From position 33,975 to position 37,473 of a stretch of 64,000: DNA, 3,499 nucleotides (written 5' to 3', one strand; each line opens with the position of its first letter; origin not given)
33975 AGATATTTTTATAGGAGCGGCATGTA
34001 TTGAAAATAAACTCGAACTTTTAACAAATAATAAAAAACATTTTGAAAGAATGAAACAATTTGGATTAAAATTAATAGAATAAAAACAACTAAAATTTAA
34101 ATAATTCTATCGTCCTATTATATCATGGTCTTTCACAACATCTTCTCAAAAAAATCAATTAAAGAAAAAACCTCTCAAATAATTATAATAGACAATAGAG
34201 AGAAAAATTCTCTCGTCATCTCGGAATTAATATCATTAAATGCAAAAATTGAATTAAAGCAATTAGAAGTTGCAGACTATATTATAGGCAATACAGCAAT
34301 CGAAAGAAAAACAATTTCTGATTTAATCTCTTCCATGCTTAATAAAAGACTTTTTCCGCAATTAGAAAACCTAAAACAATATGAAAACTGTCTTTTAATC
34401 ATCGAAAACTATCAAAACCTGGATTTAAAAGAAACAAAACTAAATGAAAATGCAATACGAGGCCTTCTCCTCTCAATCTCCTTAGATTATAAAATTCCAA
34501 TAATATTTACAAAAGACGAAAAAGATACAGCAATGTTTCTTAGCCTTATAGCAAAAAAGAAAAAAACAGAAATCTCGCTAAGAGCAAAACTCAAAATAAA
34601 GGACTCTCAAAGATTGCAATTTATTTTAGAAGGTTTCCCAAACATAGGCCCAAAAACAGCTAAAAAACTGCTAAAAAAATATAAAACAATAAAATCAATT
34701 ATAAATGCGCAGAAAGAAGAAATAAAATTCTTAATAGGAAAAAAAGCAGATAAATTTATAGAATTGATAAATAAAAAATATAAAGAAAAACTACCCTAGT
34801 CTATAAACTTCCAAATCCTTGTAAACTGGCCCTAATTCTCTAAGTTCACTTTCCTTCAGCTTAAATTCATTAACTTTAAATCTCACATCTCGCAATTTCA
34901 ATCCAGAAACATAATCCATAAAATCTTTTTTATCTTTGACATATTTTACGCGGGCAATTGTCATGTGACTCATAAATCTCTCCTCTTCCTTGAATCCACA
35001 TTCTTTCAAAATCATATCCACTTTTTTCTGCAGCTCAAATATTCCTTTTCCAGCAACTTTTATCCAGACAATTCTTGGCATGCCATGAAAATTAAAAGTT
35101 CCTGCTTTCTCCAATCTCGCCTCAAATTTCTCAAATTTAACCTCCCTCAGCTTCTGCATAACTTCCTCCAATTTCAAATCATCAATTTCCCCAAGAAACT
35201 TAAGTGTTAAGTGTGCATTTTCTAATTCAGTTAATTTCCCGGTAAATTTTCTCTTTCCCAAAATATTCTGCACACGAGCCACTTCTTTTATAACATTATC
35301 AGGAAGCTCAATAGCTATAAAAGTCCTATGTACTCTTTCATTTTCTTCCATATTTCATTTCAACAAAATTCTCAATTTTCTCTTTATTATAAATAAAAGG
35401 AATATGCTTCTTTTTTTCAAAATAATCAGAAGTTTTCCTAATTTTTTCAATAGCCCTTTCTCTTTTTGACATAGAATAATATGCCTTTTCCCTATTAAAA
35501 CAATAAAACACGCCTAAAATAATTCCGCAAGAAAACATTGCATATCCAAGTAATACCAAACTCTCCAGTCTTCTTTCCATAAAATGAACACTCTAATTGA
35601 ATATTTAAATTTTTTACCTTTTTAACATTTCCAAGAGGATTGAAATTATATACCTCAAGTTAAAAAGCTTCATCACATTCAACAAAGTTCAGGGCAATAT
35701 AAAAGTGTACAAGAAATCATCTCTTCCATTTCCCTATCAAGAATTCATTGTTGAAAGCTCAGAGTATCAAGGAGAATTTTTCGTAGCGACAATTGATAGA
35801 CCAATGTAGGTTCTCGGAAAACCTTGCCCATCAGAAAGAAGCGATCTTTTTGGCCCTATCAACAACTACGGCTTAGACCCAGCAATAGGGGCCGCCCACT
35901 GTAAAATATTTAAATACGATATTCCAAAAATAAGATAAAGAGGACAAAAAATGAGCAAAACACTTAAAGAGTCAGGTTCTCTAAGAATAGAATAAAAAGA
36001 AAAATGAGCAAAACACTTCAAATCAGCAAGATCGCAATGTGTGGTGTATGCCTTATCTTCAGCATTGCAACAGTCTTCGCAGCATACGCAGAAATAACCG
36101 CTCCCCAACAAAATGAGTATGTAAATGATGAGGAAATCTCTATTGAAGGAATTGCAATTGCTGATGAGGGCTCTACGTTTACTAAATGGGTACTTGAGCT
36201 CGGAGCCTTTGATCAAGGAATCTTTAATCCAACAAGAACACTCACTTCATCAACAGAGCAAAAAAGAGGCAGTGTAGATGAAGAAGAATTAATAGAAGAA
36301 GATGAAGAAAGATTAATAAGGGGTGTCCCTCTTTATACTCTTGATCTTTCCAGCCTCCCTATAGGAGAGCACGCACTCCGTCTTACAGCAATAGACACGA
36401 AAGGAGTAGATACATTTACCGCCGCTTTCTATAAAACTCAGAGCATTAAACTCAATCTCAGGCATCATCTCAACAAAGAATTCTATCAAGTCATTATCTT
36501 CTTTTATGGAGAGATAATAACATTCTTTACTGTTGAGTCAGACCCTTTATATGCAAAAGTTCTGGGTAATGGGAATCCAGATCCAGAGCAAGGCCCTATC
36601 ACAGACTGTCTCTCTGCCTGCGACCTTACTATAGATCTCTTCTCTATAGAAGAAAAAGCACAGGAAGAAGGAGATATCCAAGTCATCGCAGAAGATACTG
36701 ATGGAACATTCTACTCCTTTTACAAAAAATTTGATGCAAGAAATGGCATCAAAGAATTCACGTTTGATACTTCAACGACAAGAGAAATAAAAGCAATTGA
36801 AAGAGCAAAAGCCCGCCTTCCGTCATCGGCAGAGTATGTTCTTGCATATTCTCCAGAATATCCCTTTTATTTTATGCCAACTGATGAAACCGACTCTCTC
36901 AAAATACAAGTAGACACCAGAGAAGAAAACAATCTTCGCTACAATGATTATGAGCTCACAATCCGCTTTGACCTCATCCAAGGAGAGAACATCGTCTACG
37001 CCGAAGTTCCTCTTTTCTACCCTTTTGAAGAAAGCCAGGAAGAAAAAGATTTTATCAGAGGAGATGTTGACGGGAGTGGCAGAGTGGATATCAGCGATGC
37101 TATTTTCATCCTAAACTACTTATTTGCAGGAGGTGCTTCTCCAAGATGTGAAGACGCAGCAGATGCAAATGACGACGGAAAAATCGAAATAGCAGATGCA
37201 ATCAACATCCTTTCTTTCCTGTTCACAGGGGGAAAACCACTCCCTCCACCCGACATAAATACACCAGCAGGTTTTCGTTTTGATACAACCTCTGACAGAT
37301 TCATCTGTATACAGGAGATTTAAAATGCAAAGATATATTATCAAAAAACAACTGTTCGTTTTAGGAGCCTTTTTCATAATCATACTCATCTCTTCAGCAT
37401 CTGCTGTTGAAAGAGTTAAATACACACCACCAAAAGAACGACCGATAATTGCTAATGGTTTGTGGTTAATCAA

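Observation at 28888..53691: Six-member family of large secreted Cys-rich proteins each carrying a dockerin-like pair of Ca-binding repeats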

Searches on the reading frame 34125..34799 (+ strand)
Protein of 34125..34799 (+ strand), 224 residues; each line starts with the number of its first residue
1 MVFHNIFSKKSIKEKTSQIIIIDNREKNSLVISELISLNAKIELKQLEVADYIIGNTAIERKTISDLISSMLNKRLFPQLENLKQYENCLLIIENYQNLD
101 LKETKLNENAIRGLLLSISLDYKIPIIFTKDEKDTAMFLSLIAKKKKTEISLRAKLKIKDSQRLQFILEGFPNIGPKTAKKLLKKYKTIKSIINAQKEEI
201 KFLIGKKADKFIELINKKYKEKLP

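Call 7: search_protein_families(library=pfam, proteins=[window:34125-34799:+], max_evalue=0.01)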
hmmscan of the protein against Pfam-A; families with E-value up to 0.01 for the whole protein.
window:34125-34799:+ (224 aa): 4 families
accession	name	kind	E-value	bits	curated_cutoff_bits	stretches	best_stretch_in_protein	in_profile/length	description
PF02732.21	ERCC4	-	9.6e-25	87.6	24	1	22-140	1-138/140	ERCC4 domain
PF14520.12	HHH_5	-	1.2e-05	26.2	27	1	168-207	4-46/57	Helix-hairpin-helix domain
PF01367.25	5_3_exonuc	-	2.6e-05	25.1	40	1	169-202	21-53/97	5'-3' exonuclease, C-terminal SAM fold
PF12826.13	HHH_2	-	2.6e-05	24.7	27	1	170-200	7-37/64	Helix-hairpin-helix motif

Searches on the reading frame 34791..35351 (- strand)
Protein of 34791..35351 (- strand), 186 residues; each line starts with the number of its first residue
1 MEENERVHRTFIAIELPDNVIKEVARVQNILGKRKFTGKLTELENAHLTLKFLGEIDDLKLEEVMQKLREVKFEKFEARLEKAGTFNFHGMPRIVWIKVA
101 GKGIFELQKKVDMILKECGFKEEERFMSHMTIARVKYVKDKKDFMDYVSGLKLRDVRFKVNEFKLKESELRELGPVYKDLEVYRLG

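Call 7: search_protein_families(library=pfam, proteins=[window:34791-35351:-], max_evalue=0.01)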
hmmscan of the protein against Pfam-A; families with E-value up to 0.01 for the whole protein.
window:34791-35351:- (186 aa): 3 families
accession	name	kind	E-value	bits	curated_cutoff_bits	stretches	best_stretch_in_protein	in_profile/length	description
PF02834.22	LigT_PEase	-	6.8e-27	93.9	23.3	2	14-96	1-87/87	LigT like Phosphoesterase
PF13563.12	2_5_RNA_ligase2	-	1.9e-14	54.4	27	1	17-165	2-145/152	2'-5' RNA ligase superfamily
PF10469.15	AKAP7_NLS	-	8.5e-06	26.2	24.4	1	11-146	4-160/208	AKAP7 2'5' RNA ligase-like domain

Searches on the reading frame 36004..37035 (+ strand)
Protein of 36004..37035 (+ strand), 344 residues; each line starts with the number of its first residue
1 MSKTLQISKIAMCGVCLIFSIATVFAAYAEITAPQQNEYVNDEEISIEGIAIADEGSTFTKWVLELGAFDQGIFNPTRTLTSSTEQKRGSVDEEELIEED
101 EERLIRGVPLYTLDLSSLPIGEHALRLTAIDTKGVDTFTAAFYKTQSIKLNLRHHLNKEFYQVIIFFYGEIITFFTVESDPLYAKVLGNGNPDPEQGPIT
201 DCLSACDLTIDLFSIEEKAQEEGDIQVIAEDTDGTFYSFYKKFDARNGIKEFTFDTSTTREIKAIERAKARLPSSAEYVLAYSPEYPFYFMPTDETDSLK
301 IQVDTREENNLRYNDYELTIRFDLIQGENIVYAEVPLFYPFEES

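Call 93: search_solved_structures(query=A9, max_evalue=10)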
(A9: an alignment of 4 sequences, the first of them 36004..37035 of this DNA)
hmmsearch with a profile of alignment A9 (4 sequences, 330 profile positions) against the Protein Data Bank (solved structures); distinct sequences matched with E-value up to 10: 6.
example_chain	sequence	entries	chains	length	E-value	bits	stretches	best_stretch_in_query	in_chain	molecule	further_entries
6nz0_Z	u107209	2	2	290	0.015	17.7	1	64-124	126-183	Dyslexia-associated protein KIAA0319-like protein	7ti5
6jcq_R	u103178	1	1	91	0.36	13.1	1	60-124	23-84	Dyslexia-associated protein KIAA0319-like protein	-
6ihb_R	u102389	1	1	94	0.39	13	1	60-124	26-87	Dyslexia-associated protein KIAA0319-like protein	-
7wjx_R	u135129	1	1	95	0.4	12.9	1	60-124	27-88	Dyslexia-associated protein KIAA0319-like protein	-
7wqp_R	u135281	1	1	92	0.42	12.9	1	60-123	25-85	Dyslexia-associated protein KIAA0319-like protein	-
9p4n_R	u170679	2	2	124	0.55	12.5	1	62-124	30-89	Dyslexia-associated protein KIAA0319-like protein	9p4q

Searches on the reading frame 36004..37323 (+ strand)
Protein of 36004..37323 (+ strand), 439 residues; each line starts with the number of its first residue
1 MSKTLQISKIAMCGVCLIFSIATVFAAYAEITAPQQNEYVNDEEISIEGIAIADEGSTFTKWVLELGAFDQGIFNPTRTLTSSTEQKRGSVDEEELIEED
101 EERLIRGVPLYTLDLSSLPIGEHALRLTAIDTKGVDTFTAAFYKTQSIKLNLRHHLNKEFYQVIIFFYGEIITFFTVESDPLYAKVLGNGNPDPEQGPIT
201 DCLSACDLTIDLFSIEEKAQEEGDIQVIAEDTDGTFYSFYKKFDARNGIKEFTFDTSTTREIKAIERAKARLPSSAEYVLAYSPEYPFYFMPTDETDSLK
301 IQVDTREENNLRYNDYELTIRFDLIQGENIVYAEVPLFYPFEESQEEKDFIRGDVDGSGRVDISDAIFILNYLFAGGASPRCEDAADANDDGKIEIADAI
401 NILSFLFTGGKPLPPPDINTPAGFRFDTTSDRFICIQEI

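Call 3: search_protein_families(library=pfam, proteins=[window:36004-37323:+], max_evalue=0.1)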
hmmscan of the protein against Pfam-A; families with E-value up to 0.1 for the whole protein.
window:36004-37323:+ (439 aa): 1 family
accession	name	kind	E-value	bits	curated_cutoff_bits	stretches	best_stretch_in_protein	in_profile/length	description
PF00404.24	Dockerin_1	-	2.8e-08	34.3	22.9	1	353-399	2-49/57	Dockerin type I domain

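Call 26: search_protein_families(library=ncbifam, proteins=[window:36004-37323:+], max_evalue=0.1)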
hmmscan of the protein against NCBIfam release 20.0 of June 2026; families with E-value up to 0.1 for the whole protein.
window:36004-37323:+ (439 aa): 1 family
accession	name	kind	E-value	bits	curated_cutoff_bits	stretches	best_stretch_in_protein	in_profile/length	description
NF049990.1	CellobisidaseCelK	equivalog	0.005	15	1700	1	345-407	822-883/889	cellulose 1,4-beta-cellobiosidase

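Call 46: search_solved_structures(query=window:36004-37323:+, max_evalue=1)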
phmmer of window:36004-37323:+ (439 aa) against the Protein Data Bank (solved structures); distinct sequences matched with E-value up to 1: 18.
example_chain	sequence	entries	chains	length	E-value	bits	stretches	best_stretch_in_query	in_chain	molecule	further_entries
2mte_A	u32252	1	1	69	0.0014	20.9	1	351-399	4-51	Cellulose 1,4-beta-cellobiosidase (reducing end) CelS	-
1daq_A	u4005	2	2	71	0.0014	20.9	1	351-399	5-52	ENDOGLUCANASE SS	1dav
4uyq_B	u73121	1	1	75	0.0018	20.5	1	350-406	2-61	Cellulosomal scaffoldin adaptor protein B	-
4uyp_B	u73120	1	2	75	0.0029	19.9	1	350-406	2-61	Cellulosomal scaffoldin adaptor protein B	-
3ul4_B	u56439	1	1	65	0.0059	18.9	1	351-406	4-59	Cellulosome enzyme, dockerin type I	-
8x39_A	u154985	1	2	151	0.0066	18.7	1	348-406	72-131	Serine protease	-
8x3a_A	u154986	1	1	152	0.0067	18.7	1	348-406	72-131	Serine protease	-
2y3n_B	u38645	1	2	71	0.0085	18.3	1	351-405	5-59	CELLULOSOMAL FAMILY-48 PROCESSIVE GLYCOSIDE HYDROLASE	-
5lxv_B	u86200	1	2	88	0.011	18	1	351-413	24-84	Carbohydrate-binding protein WP_009985128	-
8zvk_A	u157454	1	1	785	0.062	15.5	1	323-406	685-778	AaBgIC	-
5nrk_B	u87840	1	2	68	0.11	14.7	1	353-398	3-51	DocCel5: Type I dockerin repeat domain from A. cellulolyticus family 5 endoglucanase WP_01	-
4zcu_A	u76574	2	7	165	0.13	14.5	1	338-405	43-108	Calcium-binding mitochondrial carrier protein SCaMC-1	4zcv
4fl4_A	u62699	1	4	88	0.18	13.9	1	352-406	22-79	Glycoside hydrolase family 9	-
4n5x_A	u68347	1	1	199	0.19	13.9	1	338-405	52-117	Calcium-binding mitochondrial carrier protein SCaMC-1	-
8ajy_B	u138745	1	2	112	0.44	12.7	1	349-406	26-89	Dockerin from ScaH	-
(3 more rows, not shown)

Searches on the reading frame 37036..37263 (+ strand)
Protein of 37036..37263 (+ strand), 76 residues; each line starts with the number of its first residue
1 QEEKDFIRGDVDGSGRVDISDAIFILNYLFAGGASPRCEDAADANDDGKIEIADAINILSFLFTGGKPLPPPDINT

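Call 22: search_solved_structures(query=A3, max_evalue=1, show_alignments=2)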
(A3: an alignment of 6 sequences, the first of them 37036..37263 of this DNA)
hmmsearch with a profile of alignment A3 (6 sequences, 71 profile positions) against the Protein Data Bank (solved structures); distinct sequences matched with E-value up to 1: 32.
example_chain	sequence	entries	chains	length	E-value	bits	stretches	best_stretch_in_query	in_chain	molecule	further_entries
2mte_A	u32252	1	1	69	2.1e-07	33.8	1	6-60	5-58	Cellulose 1,4-beta-cellobiosidase (reducing end) CelS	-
1daq_A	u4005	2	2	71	2.2e-07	33.7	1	6-60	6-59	ENDOGLUCANASE SS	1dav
2y3n_B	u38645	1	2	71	8.2e-06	28.7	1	6-60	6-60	CELLULOSOMAL FAMILY-48 PROCESSIVE GLYCOSIDE HYDROLASE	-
4uyp_B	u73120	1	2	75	1.3e-05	28.1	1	3-60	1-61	Cellulosomal scaffoldin adaptor protein B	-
5m2s_B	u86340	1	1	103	1.5e-05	27.9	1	6-28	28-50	Doc8: Type I dockerin repeat domain from family 9 glycoside hydrolase WP_009982745[Ruminoc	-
3ul4_B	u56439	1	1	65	2.4e-05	27.2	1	6-60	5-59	Cellulosome enzyme, dockerin type I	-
4uyq_B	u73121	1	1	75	2.7e-05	27.1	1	3-60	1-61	Cellulosomal scaffoldin adaptor protein B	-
4fl4_A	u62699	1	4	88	3.1e-05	26.9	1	6-62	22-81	Glycoside hydrolase family 9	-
2yik_A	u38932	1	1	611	0.00012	25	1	5-61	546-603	ENDOGLUCANASE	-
4cj0_A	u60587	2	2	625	0.00079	22.4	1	5-62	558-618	ENDOGLUCANASE D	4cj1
1clc_A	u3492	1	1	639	0.00081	22.3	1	5-62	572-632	ENDOGLUCANASE CELD; EC: 3.2.1.4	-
8x39_A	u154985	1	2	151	0.00082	22.3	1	3-60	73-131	Serine protease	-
8x3a_A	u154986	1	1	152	0.00083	22.3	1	3-60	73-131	Serine protease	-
8ajy_B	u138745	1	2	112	0.00091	22.2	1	2-59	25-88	Dockerin from ScaH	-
8zvk_A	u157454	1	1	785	0.0011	21.9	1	2-61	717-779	AaBgIC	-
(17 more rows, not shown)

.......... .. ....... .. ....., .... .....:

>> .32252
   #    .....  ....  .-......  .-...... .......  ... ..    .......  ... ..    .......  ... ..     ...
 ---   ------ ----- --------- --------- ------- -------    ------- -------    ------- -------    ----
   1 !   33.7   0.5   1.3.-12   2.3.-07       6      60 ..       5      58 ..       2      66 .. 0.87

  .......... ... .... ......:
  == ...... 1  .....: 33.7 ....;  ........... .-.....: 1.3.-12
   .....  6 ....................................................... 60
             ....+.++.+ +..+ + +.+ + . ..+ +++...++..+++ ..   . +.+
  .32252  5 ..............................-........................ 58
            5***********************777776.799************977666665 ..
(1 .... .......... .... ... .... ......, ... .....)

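Call 34: predict_structure(alignment_id=A3)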
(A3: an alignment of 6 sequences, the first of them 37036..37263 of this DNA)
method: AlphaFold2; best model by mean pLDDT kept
length: 76 residues; sequences in the alignment: 6
mean_pLDDT: 84.9   pTM: 0.74
mean pLDDT of the five models: 84.9, 84.2, 83.6, 82.9, 82.6
residues with pLDDT >= 90: 39; 70-90: 27; 50-70: 6; < 50: 4
segments of 3 or more residues with pLDDT < 50: none
pLDDT, mean of each block of 10 residues (from residue 1): 70 90 94 88 92 94 84 56
secondary structure, 60 per line:
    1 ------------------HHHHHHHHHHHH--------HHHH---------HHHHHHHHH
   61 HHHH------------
elements in order: H19-30 H39-42 H52-64

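Call 39: fold_search(model_id=the predicted structure, library=pdb)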
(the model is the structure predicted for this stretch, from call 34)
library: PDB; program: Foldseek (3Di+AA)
matches with E <= 10: 53; with E <= 0.001: 2
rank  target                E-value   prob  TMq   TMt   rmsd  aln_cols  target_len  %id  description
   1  4uyp_B                1.8e-04  1.00  0.69  0.71   3.8        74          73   34  High resolution structure of the third cohesin ScaC in complex with the ScaB dockerin with a mutation in the N-termina (released 2015-04-15)
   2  4uyq_B                6.6e-04  1.00  0.73  0.76   2.2        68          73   34  High resolution structure of the third cohesin ScaC in complex with the ScaB dockerin with a mutation in the C-termina (released 2015-04-15)
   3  8x39_B                1.1e-03  1.00  0.73  0.43   1.8        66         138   32  Crystal structure of cellulosomal double-dockerin module of Clo1313_0689 from Clostridium thermocellum (released 2024-04-03)
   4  4fl4_A                2.2e-03  1.00  0.74  0.82   1.6        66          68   26  Scaffoldin conformation and dynamics revealed by a ternary complex from the Clostridium thermocellum cellulosome (released 2012-06-27)
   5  8x3a_MODEL_1_A        2.6e-03  1.00  0.74  0.40   1.8        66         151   32  Solution NMR structure of cellulosomal double-dockerin module of Clo1313_0689 from Clostridium thermocellum (released 2024-04-03)
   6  4fl4_G                3.5e-03  1.00  0.72  0.81   1.7        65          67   26  Scaffoldin conformation and dynamics revealed by a ternary complex from the Clostridium thermocellum cellulosome (released 2012-06-27)
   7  2mte_MODEL_1_A        3.5e-03  1.00  0.73  0.79   1.6        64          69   30  Solution structure of Doc48S (released 2014-10-15)
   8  4dh2_D                4.7e-03  1.00  0.70  0.76   2.0        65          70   28  Crystal structure of Coh-OlpC(Cthe_0452)-Doc435(Cthe_0435) complex: A novel type I Cohesin-Dockerin complex from Clost (released 2012-11-28)
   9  8x39_A                5.9e-03  1.00  0.71  0.41   1.8        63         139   33  Crystal structure of cellulosomal double-dockerin module of Clo1313_0689 from Clostridium thermocellum (released 2024-04-03)
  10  4fl4_D                6.4e-03  1.00  0.72  0.83   1.6        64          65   25  Scaffoldin conformation and dynamics revealed by a ternary complex from the Clostridium thermocellum cellulosome (released 2012-06-27)
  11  5m2s_B                9.3e-03  1.00  0.69  0.66   3.3        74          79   30  R. flavefaciens' third ScaB cohesin in complex with a group 1 dockerin (released 2017-07-05)
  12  3ul4_B                1.0e-02  1.00  0.66  0.78   1.8        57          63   30  Crystal structure of Coh-OlpA(Cthe_3080)-Doc918(Cthe_0918) complex: A novel type I Cohesin-Dockerin complex from Clost (released 2012-11-28)
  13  4dh2_B                1.0e-02  1.00  0.70  0.74   2.0        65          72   28  Crystal structure of Coh-OlpC(Cthe_0452)-Doc435(Cthe_0435) complex: A novel type I Cohesin-Dockerin complex from Clost (released 2012-11-28)
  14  5nrk_D                1.2e-02  1.00  0.68  0.76   2.1        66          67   30  Crystal structure of the sixth cohesin from Acetivibrio cellulolyticus' scaffoldin B in complex with Cel5 dockerin S15 (released 2018-01-31)
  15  5nrk_B                1.5e-02  1.00  0.69  0.76   1.9        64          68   31  Crystal structure of the sixth cohesin from Acetivibrio cellulolyticus' scaffoldin B in complex with Cel5 dockerin S15 (released 2018-01-31)
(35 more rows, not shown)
